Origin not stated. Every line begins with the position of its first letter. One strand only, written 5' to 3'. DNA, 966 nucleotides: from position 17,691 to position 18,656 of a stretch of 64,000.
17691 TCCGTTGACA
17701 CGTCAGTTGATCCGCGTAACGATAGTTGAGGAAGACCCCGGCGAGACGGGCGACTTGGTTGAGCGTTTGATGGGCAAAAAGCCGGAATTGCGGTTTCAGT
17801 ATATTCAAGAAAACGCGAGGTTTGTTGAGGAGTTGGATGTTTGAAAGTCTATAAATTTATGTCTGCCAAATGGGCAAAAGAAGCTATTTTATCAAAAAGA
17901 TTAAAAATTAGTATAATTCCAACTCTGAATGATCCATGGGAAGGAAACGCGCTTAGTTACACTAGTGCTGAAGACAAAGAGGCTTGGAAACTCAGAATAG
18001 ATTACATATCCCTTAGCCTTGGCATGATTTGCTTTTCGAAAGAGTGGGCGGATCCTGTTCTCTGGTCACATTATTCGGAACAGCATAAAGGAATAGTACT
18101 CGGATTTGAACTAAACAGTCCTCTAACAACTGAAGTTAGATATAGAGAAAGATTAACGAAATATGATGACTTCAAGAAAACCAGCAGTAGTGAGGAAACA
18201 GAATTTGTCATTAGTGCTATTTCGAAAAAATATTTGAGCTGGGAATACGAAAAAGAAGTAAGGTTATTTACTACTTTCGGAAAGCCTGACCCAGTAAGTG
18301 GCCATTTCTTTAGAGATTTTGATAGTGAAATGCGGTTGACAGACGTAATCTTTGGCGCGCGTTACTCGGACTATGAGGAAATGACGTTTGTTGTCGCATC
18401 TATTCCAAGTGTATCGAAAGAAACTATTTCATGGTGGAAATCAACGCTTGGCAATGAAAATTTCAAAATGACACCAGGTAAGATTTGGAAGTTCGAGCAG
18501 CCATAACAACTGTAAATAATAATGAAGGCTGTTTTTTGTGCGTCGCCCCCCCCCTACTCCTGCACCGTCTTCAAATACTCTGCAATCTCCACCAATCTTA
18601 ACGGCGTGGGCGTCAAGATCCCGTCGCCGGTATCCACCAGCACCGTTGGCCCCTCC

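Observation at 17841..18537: Low-GC single-gene insertion (DUF2971-like ORF) fused to the stop codon of the essential parE gene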

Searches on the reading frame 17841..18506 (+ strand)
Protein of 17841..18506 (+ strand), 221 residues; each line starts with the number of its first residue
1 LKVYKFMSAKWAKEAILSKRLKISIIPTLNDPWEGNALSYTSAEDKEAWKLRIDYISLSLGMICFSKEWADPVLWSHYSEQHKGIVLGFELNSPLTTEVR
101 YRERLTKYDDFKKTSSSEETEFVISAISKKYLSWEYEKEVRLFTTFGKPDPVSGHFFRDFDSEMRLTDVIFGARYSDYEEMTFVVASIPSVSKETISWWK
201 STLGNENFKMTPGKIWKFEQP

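Call 4: search_protein_families(library=pfam, proteins=[window:17841-18506:+], max_evalue=1)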
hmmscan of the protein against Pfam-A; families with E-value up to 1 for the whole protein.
window:17841-18506:+ (221 aa): 1 family
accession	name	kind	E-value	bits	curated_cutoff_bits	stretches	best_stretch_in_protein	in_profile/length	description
PF11185.13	DUF2971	-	1.6e-06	29.8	22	1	74-142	1-89/89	Protein of unknown function (DUF2971)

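Call 5: search_protein_families(library=padloc, proteins=[window:17841-18506:+], max_evalue=10)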
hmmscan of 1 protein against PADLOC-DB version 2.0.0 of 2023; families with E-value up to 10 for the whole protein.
window:17841-18506:+ (221 aa): 5 families
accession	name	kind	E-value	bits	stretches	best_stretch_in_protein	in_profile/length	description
PDLC04991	PDC-S31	-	1e-27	95.2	1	1-190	1-180/208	-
PDLC04990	PDC-S31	-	6.3e-25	86.4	2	46-211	96-254/259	-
PDLC04994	PDC-S31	-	1.7e-16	58.4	1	56-208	117-266/273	-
PDLC04992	PDC-S31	-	1.5e-06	26.2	2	59-106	56-102/220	-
PDLC04993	PDC-S31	-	7.4e-06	23.4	2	2-85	16-97/245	-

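Call 6: search_protein_families(library=ncbifam, proteins=[window:17841-18506:+], max_evalue=10)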
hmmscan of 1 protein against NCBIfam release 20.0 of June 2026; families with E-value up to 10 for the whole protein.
window:17841-18506:+ (221 aa): 0 families

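Call 7: search_protein_families(library=phrogs, proteins=[window:17841-18506:+], max_evalue=10)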
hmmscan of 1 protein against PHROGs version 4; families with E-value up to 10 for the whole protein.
window:17841-18506:+ (221 aa): 2 families
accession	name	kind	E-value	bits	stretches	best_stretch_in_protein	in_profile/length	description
phrog_1762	-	unknown function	2.4e-27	97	1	1-214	46-294/395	-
phrog_34615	-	unknown function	0.052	13.9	1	107-144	156-192/266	-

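Call 9: find_homologous_proteins(query=window:17841-18506:+)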
Query window:17841-18506:+ (221 aa): 11 proteins with E <= 0.001 among 77 candidates.
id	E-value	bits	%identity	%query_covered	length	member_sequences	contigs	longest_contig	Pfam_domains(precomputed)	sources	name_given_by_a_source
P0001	1.3e-140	484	100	97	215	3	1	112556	PF11185.14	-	-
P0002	2.0e-102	359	74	98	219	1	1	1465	PF11185.14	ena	-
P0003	5.2e-97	342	71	99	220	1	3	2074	PF11185.14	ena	-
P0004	2.4e-64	235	47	99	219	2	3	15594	PF11185.14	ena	-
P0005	9.9e-55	203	42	100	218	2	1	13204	PF11185.14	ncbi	ncbi:MAG: hypothetical protein RLZZ437_98 [Pseudomonadota bacterium]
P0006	2.2e-54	202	41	99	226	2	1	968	PF11185.14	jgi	jgi:hypothetical protein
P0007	2.6e-54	202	43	100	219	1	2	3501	PF11185.14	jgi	jgi:hypothetical protein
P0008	1.5e-53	200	43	100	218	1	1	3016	PF11185.14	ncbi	-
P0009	1.2e-51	193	75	52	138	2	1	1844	-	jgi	jgi:hypothetical protein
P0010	2.0e-40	157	60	55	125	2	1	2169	-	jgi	jgi:hypothetical protein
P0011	5.1e-24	103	36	79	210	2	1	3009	PF11185.14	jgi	jgi:hypothetical protein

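Call 14: find_encoding_contigs(protein=P0001, flank=10000)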
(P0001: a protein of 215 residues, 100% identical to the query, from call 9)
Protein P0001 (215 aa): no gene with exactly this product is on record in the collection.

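Call 27: search_solved_structures(query=A1, max_evalue=10, show_alignments=2)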
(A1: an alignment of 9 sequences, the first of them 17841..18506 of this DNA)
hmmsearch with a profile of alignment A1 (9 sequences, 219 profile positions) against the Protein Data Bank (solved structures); distinct sequences matched with E-value up to 10: 0.

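Call 28: find_encoding_contigs(protein=P0004, flank=8000, max_places=3)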
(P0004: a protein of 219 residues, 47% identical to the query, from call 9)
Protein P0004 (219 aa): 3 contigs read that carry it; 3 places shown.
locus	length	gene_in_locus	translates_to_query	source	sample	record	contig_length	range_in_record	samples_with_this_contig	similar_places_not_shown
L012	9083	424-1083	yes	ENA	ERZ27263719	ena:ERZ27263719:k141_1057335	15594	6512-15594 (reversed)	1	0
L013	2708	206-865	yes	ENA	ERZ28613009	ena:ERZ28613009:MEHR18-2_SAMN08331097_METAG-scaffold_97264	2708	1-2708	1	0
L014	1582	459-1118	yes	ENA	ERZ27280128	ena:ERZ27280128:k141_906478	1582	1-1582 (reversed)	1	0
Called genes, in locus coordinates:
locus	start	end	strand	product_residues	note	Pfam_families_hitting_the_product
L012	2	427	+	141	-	?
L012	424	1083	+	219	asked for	PF11185:DUF2971 (faint)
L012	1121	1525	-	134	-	-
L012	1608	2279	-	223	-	PF00005:ABC_tran, PF13304:AAA_21 (faint)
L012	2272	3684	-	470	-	PF12704:MacB_PCD, PF02687:FtsX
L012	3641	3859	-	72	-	PF14117:DUF4287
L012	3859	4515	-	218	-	PF06283:ThuA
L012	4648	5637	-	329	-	PF00248:Aldo_ket_red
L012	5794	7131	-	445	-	PF00587:tRNA-synt_2b, PF03129:HGTP_anticodon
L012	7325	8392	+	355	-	PF01594:AI-2E_transport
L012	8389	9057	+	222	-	-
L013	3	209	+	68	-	?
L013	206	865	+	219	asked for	PF11185:DUF2971 (faint)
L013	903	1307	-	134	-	-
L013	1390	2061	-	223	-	PF00005:ABC_tran, PF13304:AAA_21 (faint)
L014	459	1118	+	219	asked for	PF11185:DUF2971 (faint)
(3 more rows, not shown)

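Call 29: find_encoding_contigs(protein=P0005, flank=8000, max_places=3)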
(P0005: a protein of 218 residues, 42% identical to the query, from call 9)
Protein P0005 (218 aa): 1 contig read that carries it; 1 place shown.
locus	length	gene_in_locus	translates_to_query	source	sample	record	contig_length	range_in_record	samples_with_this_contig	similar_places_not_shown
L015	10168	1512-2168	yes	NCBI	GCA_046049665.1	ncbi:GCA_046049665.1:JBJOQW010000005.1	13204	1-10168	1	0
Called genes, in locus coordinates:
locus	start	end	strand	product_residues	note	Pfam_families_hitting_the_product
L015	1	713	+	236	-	PF01751:Toprim, PF00986:DNA_gyraseB_C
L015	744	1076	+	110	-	PF06296:RelE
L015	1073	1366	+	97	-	PF01381:HTH_3 (weak)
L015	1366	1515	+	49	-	-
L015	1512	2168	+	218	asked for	PF11185:DUF2971 (faint)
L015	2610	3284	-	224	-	PF00005:ABC_tran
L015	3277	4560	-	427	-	PF12704:MacB_PCD, PF02687:FtsX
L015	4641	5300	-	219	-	PF03006:HlyIII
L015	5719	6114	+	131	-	-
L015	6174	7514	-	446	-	PF00587:tRNA-synt_2b, PF03129:HGTP_anticodon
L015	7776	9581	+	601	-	PF00805:Pentapeptide, PF13599:Pentapeptide_4 (faint), PF00805:Pentapeptide, PF13576:Pentapeptide_3 (weak), PF00805:Pentapeptide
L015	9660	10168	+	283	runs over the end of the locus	PF00528:BPD_transp_1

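Call 30: find_encoding_contigs(protein=P0002, flank=5000, max_places=3)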
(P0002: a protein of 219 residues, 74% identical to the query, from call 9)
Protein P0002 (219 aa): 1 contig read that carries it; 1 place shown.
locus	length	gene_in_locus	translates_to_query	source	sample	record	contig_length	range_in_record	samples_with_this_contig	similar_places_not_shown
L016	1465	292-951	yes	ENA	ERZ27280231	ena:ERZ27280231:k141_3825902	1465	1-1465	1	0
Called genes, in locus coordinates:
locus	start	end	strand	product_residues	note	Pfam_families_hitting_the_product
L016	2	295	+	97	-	?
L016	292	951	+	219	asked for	PF11185:DUF2971 (weak)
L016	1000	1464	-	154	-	?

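Call 31: find_encoding_contigs(protein=P0003, flank=5000, max_places=3)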
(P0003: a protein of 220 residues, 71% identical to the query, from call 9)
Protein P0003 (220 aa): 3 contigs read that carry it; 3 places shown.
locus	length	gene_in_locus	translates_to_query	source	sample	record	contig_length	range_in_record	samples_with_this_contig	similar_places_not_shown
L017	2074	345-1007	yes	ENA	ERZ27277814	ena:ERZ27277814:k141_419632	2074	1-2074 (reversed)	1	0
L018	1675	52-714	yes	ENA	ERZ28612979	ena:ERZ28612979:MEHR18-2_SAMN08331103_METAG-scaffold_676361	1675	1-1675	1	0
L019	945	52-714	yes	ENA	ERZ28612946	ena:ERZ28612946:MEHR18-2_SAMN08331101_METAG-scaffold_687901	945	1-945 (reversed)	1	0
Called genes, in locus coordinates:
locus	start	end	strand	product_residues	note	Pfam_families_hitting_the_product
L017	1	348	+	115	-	?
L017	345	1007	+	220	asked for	PF11185:DUF2971 (weak)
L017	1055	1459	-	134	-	-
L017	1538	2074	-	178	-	?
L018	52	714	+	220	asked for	PF11185:DUF2971 (weak)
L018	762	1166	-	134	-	-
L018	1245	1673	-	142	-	?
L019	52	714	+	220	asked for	PF11185:DUF2971 (weak)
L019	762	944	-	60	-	?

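Call 32: find_encoding_contigs(protein=P0007, flank=5000, max_places=3)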
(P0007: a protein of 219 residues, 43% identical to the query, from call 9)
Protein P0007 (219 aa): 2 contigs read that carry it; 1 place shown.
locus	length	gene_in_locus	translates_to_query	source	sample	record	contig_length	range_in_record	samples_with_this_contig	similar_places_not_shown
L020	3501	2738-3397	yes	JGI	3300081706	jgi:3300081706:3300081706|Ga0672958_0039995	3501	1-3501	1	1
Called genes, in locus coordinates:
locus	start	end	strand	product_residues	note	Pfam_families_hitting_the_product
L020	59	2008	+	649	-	PF02518:HATPase_c, PF00204:DNA_gyraseB, PF01751:Toprim, PF00986:DNA_gyraseB_C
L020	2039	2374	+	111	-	PF06296:RelE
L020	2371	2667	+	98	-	PF01381:HTH_3 (weak), PF13560:HTH_31 (faint)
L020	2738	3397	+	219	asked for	PF11185:DUF2971 (faint)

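Call 33: find_encoding_contigs(protein=P0008, flank=5000, max_places=3)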
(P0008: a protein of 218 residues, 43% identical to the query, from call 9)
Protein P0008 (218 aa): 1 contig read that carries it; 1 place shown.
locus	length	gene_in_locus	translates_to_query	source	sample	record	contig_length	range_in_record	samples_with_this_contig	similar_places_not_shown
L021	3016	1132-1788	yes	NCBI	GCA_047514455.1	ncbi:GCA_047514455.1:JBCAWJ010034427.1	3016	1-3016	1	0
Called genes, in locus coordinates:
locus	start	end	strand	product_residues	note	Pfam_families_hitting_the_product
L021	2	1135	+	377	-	?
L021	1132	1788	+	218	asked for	PF11185:DUF2971 (faint)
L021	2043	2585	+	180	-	-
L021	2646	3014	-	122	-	?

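Call 34: find_encoding_contigs(protein=P0011, flank=5000, max_places=3)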
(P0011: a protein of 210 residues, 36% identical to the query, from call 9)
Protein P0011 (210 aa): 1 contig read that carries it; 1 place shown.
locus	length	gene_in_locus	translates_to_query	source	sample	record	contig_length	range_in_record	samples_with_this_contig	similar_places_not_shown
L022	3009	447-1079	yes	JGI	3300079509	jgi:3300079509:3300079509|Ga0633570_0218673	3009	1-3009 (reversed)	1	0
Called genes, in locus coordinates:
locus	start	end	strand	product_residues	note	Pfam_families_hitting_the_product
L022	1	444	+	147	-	?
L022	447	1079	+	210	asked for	PF11185:DUF2971 (faint)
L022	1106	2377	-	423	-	PF00383:dCMP_cyt_deam_1, PF14437:MafB19-deam (weak)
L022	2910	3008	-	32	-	?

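Call 39: predict_structure(alignment_id=A1)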
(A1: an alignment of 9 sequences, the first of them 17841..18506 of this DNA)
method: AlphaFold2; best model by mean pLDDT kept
length: 221 residues; sequences in the alignment: 9
mean_pLDDT: 51.2   pTM: 0.37
mean pLDDT of the five models: 51.2, 41.0, 40.8, 35.3, 33.5
residues with pLDDT >= 90: 0; 70-90: 17; 50-70: 97; < 50: 107
segments of 3 or more residues with pLDDT < 50: 1-3, 22-38, 66-85, 87-105, 132-137, 144-161, 191-193, 202-210, 216-221
pLDDT, mean of each block of 10 residues (from residue 1): 52 62 37 43 76 64 45 36 44 37 54 65 66 48 45 40 53 53 61 54 42 49 38
secondary structure, 60 per line:
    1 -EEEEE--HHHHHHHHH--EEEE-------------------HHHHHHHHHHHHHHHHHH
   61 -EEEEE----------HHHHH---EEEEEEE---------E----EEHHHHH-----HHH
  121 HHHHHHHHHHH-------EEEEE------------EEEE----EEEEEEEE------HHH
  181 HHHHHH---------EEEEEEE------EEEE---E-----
elements in order: E2-6 H9-17 E20-23 H43-60 E62-66 H77-81 E85-91 H108-112 H118-131 E139-143 E156-159 E164-171 H178-186 E196-202 E209-212

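Call 41: search_protein_representatives(alignment_id=A1)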
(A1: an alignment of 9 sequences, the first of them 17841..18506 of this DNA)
Query: 9 sequences, 219 profile positions. Proteins with E-value up to 0.001 (for the whole library): 21787; up to 1e-10: 6743; up to 1e-30: 825. The best 150 are listed.
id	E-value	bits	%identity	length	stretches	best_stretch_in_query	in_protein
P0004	2.7e-103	360.6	-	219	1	1-218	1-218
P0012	9.6e-75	267.3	-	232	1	2-217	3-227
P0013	8.7e-64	231.4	-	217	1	1-212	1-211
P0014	2.6e-60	220.1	-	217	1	1-213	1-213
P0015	4.0e-60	219.5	-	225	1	1-215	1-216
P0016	1.3e-58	214.5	-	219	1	1-212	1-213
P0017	3.6e-58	213.1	-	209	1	1-180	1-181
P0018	5.6e-58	212.4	-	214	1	1-213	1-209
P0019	4.0e-57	209.6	-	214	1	1-213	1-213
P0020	1.8e-56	207.5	-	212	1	1-213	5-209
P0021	4.3e-56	206.3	-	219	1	1-178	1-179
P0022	4.7e-56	206.2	-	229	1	1-215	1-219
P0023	6.0e-56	205.8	-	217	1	1-210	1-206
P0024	1.2e-55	204.9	-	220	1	1-211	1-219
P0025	2.6e-55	203.7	-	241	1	1-213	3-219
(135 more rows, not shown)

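Call 42: find_homologous_proteins(query=A1, max_evalue=0.00001)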
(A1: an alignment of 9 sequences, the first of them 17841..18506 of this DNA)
Query A1 (9 sequences) (221 aa, profile of the alignment): 1252 proteins with E <= 0.00001 among 2737 candidates; the best 120 are listed.
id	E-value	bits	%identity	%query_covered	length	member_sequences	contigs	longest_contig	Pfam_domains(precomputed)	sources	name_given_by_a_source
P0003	1.5e-103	363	71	99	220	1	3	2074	PF11185.14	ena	-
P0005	2.5e-103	362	42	100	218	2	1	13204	PF11185.14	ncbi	ncbi:MAG: hypothetical protein RLZZ437_98 [Pseudomonadota bacterium]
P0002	3.9e-103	362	74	98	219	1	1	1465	PF11185.14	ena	-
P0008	4.8e-103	361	43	100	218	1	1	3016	PF11185.14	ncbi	-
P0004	8.5e-103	361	47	99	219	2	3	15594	PF11185.14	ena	-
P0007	6.2e-102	358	43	100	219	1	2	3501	PF11185.14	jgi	jgi:hypothetical protein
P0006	1.0e-96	341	41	99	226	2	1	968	PF11185.14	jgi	jgi:hypothetical protein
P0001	8.3e-96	338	100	97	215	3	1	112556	PF11185.14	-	-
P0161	2.4e-92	326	43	99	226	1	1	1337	PF11185.14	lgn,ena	-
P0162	1.6e-82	294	43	98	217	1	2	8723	PF11185.14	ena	-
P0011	1.6e-78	281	36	79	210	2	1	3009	PF11185.14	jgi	jgi:hypothetical protein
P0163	2.0e-71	258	39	79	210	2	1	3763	PF11185.14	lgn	-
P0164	3.4e-69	251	39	79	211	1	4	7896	PF11185.14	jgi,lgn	jgi:hypothetical protein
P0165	4.0e-69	251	38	79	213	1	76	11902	PF11185.14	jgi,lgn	jgi:hypothetical protein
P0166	3.5e-67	244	37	80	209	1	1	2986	PF11185.14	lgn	-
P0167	2.2e-66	242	34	97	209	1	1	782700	PF11185.14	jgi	jgi:hypothetical protein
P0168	8.8e-66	240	33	97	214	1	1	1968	PF11185.14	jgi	jgi:Protein of unknown function (DUF2971)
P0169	9.9e-66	239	32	95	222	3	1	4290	PF11185.14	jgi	jgi:hypothetical protein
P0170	1.1e-65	239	41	76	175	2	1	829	PF11185.14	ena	-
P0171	3.2e-65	238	36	79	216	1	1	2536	PF11185.14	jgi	jgi:hypothetical protein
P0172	3.4e-65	238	37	83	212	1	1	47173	PF11185.14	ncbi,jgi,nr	ncbi:MAG: hypothetical protein JWO20_2084 [Candidatus Angelobacter sp.]|jgi:hypothetical protein|nr:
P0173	1.2e-64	236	37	79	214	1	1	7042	PF11185.14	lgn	-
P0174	2.1e-64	235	38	79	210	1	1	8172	PF11185.14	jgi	jgi:hypothetical protein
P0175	2.7e-64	235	37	79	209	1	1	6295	PF11185.14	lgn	-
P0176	1.7e-63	232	37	81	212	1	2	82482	PF11185.14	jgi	jgi:hypothetical protein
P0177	3.2e-63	231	35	97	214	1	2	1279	PF11185.14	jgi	jgi:hypothetical protein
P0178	3.4e-63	231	34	81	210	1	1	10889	PF11185.14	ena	-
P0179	4.1e-63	231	41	79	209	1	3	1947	PF11185.14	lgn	-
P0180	1.7e-62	229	35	80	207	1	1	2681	PF11185.14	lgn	-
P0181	5.0e-62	227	33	98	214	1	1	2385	PF11185.14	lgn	-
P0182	7.5e-62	227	37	88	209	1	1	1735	PF11185.14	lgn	-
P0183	7.9e-62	227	40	79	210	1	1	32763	PF11185.14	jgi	jgi:hypothetical protein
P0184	1.0e-61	226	34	95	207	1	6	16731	PF11185.14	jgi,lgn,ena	jgi:hypothetical protein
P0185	2.4e-61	225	39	79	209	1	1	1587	PF11185.14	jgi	jgi:hypothetical protein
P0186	2.8e-61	225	40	80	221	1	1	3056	PF11185.14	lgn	-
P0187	3.4e-61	225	30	95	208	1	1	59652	PF11185.14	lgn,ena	-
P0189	6.3e-61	224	38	79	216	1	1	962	PF11185.14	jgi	jgi:hypothetical protein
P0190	7.0e-61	224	35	79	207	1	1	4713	PF11185.14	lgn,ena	-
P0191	9.1e-61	223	35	79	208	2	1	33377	PF11185.14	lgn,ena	-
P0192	1.2e-60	223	40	79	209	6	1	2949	PF11185.14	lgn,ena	-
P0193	1.2e-60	223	36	95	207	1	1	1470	PF11185.14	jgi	jgi:hypothetical protein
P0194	1.8e-60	222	37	95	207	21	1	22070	PF11185.14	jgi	jgi:hypothetical protein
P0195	2.5e-60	222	36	79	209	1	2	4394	PF11185.14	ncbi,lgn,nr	ncbi:MAG TPA: DUF2971 domain-containing protein [Terriglobales bacterium]|nr:DUF2971 domain-containi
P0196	3.1e-60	222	31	97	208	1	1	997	PF11185.14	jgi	jgi:hypothetical protein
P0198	4.4e-60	221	36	79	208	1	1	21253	PF11185.14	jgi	jgi:hypothetical protein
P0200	7.4e-60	220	30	97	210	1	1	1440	PF11185.14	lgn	-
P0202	9.4e-60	220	34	95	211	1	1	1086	PF11185.14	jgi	jgi:hypothetical protein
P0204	1.4e-59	219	33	95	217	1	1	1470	PF11185.14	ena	-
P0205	1.4e-59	219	37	79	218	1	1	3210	PF11185.14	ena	-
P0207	2.0e-59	219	35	79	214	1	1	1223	PF11185.14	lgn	-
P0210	2.8e-59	218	38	79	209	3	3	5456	PF11185.14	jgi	jgi:hypothetical protein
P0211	3.1e-59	218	37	80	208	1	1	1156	PF11185.14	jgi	jgi:hypothetical protein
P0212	3.3e-59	218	32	97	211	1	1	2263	PF11185.14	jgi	jgi:hypothetical protein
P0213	3.3e-59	218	35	85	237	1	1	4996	PF11185.14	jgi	jgi:hypothetical protein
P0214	3.6e-59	218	35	80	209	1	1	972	PF11185.14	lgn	-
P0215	4.0e-59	218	33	87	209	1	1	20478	PF11185.14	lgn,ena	-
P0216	4.1e-59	218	37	94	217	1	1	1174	PF11185.14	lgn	-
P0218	5.2e-59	218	42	81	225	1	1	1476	PF11185.14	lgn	-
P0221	8.9e-59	217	37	80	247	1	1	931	PF11185.14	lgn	-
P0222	1.1e-58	216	32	97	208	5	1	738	PF11185.14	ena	-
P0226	1.3e-58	216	36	80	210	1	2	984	PF11185.14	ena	-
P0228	1.5e-58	216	37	79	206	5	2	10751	PF11185.14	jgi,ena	jgi:hypothetical protein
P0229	1.7e-58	216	32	97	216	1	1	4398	PF11185.14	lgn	-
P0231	2.3e-58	215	31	97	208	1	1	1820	PF11185.14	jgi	jgi:hypothetical protein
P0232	2.3e-58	215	35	80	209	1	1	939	PF11185.14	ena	-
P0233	3.2e-58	215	35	97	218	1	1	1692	PF11185.14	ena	-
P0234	3.6e-58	215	34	79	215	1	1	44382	PF11185.14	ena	-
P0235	3.9e-58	215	34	79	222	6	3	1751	PF11185.14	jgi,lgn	jgi:hypothetical protein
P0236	4.3e-58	214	36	98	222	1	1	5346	PF11185.14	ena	-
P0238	5.5e-58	214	38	80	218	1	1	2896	PF11185.14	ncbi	-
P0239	5.5e-58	214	37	80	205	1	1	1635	PF11185.14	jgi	jgi:hypothetical protein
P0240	5.5e-58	214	39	79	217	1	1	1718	PF11185.14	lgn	-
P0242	5.6e-58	214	36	79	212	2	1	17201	PF11185.14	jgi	jgi:Protein of unknown function (DUF2971)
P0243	5.9e-58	214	34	80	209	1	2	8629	PF11185.14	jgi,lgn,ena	-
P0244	6.4e-58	214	39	80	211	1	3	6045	PF11185.14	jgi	jgi:hypothetical protein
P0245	6.6e-58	214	32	97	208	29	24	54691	PF11185.14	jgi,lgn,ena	jgi:hypothetical protein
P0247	9.3e-58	213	37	79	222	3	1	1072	PF11185.14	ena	-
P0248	1.0e-57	213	32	97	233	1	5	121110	PF11185.14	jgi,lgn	jgi:hypothetical protein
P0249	1.2e-57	213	32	97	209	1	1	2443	PF11185.14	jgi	jgi:Protein of unknown function (DUF2971)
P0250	1.2e-57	213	37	78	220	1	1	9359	PF11185.14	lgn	-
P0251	1.2e-57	213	34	79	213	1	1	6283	PF11185.14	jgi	jgi:hypothetical protein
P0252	1.4e-57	213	35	78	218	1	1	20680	PF11185.14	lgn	-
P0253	1.8e-57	212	33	97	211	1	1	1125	PF11185.14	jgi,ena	-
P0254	1.8e-57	212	31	97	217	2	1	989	PF11185.14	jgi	-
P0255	2.4e-57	212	34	78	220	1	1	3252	PF11185.14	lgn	-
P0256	2.4e-57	212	32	97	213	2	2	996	PF11185.14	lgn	-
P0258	2.7e-57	212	44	81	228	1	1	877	PF11185.14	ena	-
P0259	3.0e-57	212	32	97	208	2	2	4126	PF11185.14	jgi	jgi:hypothetical protein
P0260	3.0e-57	212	32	97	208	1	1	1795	PF11185.14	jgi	jgi:hypothetical protein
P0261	3.2e-57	212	35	78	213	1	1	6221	PF11185.14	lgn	-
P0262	3.3e-57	212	36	78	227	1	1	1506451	PF11185.14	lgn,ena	-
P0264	4.1e-57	211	35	79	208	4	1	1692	PF11185.14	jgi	-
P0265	4.2e-57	211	41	79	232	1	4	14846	PF11185.14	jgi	jgi:hypothetical protein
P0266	4.5e-57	211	32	97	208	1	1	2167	PF11185.14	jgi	jgi:Protein of unknown function (DUF2971)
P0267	5.1e-57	211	37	79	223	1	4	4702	PF11185.14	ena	-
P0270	7.3e-57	210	34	80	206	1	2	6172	PF11185.14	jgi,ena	jgi:hypothetical protein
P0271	7.5e-57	210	32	95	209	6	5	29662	PF11185.14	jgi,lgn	jgi:hypothetical protein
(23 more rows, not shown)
